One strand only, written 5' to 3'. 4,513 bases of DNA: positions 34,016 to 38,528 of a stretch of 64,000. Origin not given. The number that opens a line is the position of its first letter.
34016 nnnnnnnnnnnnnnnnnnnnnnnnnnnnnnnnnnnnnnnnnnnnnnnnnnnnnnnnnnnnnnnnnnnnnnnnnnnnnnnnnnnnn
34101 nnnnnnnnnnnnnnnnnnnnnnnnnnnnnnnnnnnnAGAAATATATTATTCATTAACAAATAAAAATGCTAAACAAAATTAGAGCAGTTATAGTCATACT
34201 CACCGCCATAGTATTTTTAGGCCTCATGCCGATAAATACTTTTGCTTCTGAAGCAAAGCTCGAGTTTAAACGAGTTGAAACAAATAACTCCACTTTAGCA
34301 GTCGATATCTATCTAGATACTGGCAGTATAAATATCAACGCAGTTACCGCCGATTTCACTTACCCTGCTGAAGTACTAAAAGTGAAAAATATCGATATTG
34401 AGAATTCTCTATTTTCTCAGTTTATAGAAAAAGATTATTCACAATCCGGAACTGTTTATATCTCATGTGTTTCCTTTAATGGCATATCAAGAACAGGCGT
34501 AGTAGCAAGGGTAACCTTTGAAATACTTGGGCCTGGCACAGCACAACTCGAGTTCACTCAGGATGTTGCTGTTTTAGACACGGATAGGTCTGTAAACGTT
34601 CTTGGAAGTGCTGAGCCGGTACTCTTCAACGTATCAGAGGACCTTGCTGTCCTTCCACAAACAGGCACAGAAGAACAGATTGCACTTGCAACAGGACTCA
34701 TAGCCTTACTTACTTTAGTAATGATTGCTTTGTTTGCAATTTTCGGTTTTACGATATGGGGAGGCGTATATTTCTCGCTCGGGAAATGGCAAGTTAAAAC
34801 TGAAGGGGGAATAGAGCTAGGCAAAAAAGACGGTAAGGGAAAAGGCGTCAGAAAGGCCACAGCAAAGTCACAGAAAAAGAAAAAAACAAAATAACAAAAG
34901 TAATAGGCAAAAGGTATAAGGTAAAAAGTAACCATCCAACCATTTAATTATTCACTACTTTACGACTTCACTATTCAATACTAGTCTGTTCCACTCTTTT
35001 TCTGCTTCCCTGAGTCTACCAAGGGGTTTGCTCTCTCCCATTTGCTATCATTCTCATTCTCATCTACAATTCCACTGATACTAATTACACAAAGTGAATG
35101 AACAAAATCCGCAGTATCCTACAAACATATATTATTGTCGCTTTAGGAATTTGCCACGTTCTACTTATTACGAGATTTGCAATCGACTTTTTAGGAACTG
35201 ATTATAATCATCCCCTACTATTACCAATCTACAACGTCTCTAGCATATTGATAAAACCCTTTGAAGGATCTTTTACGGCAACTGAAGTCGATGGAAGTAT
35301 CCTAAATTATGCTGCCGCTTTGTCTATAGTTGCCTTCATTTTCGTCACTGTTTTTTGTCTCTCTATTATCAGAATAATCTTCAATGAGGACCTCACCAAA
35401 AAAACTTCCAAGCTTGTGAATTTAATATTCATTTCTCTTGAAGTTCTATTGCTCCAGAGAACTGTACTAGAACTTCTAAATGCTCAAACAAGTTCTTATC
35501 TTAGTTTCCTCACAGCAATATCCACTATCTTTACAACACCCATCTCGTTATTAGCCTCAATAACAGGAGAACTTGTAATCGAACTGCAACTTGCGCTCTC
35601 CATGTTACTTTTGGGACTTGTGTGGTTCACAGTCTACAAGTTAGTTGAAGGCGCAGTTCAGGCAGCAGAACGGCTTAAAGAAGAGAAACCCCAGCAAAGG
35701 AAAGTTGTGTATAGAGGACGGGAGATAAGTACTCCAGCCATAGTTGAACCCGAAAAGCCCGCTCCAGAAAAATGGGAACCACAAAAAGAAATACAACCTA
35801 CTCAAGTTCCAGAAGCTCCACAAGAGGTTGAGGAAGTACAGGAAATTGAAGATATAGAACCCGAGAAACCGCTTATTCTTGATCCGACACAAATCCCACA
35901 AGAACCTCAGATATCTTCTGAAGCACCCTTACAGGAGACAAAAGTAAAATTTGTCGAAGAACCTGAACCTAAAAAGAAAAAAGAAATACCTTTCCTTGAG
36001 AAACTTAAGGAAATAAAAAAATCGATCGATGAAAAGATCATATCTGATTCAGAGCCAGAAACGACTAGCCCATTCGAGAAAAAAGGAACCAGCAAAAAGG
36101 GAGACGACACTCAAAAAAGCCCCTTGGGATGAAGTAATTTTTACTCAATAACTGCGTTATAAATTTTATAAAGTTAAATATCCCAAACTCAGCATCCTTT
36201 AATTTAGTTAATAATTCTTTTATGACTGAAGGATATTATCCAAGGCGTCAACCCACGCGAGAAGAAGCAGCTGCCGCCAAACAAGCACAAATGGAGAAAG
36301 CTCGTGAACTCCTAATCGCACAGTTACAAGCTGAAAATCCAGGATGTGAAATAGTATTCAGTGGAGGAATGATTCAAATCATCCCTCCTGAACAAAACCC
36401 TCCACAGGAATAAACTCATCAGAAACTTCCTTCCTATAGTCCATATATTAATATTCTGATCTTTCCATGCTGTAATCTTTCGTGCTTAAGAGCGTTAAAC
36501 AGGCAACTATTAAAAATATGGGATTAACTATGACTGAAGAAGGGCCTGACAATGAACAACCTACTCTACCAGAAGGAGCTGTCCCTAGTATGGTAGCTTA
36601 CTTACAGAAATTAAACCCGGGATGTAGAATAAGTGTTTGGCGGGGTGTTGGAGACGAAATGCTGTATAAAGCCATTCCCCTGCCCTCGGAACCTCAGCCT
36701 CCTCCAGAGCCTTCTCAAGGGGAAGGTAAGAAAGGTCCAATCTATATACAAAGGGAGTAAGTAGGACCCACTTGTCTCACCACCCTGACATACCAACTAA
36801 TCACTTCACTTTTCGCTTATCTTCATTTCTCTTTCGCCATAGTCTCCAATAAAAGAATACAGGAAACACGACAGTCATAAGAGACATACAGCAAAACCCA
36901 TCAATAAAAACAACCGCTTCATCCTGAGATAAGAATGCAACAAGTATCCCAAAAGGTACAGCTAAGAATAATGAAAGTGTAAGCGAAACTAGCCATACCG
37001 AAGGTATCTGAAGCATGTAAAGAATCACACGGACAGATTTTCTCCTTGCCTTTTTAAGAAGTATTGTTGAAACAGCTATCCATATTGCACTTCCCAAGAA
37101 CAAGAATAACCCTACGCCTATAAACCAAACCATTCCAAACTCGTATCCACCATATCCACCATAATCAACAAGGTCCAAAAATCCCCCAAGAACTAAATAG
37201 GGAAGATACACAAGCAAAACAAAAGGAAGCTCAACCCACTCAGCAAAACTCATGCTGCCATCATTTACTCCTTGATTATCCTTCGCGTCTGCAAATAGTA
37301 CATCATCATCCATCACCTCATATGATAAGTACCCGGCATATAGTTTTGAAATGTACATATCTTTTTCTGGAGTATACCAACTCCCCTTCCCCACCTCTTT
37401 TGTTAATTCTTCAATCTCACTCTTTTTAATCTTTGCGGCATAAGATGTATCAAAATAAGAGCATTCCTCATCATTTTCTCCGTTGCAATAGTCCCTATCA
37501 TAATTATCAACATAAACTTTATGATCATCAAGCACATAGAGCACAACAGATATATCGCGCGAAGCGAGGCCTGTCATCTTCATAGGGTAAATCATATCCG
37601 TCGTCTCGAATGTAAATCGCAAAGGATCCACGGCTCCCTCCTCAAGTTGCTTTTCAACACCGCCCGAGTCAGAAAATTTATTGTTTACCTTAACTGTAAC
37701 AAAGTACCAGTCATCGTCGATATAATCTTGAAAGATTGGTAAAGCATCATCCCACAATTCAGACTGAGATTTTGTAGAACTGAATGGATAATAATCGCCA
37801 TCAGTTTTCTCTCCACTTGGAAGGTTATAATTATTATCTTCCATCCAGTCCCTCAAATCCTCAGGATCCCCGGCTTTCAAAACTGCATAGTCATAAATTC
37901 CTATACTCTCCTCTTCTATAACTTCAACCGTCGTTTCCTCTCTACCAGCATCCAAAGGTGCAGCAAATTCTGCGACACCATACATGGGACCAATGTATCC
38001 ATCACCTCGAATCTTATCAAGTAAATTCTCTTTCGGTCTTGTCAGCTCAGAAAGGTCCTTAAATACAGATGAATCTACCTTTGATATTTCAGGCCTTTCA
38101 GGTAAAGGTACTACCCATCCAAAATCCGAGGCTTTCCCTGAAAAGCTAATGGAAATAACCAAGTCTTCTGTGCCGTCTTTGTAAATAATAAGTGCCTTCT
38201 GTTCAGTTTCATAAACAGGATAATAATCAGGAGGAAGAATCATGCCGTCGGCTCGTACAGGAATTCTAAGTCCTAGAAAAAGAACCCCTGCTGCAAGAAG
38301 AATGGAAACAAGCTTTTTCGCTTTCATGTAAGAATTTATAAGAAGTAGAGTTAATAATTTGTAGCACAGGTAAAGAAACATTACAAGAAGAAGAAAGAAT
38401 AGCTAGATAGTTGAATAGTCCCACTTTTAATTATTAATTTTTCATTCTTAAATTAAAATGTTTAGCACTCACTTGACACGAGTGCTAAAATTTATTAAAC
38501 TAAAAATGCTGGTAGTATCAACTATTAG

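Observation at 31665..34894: Candidate cohesin-dockerin-like surface assembly: a dockerin-tailed beta-helix protein followed by two tandem cohesin-like scaffold proteins with LPxTG-type sorting signals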

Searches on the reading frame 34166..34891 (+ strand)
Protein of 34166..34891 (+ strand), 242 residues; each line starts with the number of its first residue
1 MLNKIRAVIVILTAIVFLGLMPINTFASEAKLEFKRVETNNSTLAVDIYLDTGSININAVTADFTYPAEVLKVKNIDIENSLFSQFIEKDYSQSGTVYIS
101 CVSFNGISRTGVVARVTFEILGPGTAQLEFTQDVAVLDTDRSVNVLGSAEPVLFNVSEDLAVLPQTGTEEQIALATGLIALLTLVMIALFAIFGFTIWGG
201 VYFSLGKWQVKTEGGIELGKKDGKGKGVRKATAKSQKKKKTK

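Call 3: search_protein_families(library=pfam, proteins=[window:34166-34891:+], max_evalue=1)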
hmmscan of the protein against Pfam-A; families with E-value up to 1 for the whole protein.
window:34166-34891:+ (242 aa): 1 family
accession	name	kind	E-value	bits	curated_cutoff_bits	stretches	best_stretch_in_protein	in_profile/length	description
PF00746.26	Gram_pos_anchor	-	0.014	15.8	20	1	161-188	7-35/43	LPXTG cell wall anchor motif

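Call 4: search_protein_families(library=ncbifam, proteins=[window:34166-34891:+], max_evalue=1)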
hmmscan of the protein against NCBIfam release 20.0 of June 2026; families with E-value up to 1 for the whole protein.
window:34166-34891:+ (242 aa): 1 family
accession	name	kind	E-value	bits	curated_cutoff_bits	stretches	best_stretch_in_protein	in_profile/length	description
NF053819.1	EF0750_LPXTG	subfamily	0.0043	17.5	47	0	159-188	69-96/105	EF2685/EF0750 family sortase-dependent surface protein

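Call 7: search_solved_structures(query=window:34166-34891:+, max_evalue=10, show_alignments=2)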
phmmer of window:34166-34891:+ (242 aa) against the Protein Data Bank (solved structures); distinct sequences matched with E-value up to 10: 0.

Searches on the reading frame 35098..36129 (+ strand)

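Call 3: search_protein_families(library=pfam, proteins=[window:35098-36129:+], max_evalue=1)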
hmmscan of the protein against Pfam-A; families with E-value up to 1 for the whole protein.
window:35098-36129:+ (344 aa): 2 families
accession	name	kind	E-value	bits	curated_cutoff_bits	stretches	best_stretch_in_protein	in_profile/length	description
PF02325.22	YGGT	-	0.17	12.8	27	1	15-79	3-67/70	YGGT family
PF06781.17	CrgA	-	0.59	10.8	24.8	0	165-191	38-64/89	Cell division protein CrgA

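Call 4: search_protein_families(library=ncbifam, proteins=[window:35098-36129:+], max_evalue=1)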
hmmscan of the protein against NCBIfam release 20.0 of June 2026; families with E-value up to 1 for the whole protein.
window:35098-36129:+ (344 aa): 1 family
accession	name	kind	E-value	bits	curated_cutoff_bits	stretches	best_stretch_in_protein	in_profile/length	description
NF001194.0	PRK00159.1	equivalog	0.059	13.5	102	1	146-191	19-62/87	cell division protein CrgA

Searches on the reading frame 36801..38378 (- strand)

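Call 3: search_protein_families(library=pfam, proteins=[window:36801-38378:-], max_evalue=1)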
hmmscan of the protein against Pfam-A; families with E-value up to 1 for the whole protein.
window:36801-38378:- (525 aa): 1 family
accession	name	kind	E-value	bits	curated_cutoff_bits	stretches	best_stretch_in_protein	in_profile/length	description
PF10092.14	DUF2330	-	4.7e-33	115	24.7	2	57-189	20-147/279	Uncharacterized protein conserved in bacteria (DUF2330)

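Call 4: search_protein_families(library=ncbifam, proteins=[window:36801-38378:-], max_evalue=1)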
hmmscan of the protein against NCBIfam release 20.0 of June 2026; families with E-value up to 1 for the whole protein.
window:36801-38378:- (525 aa): 0 families
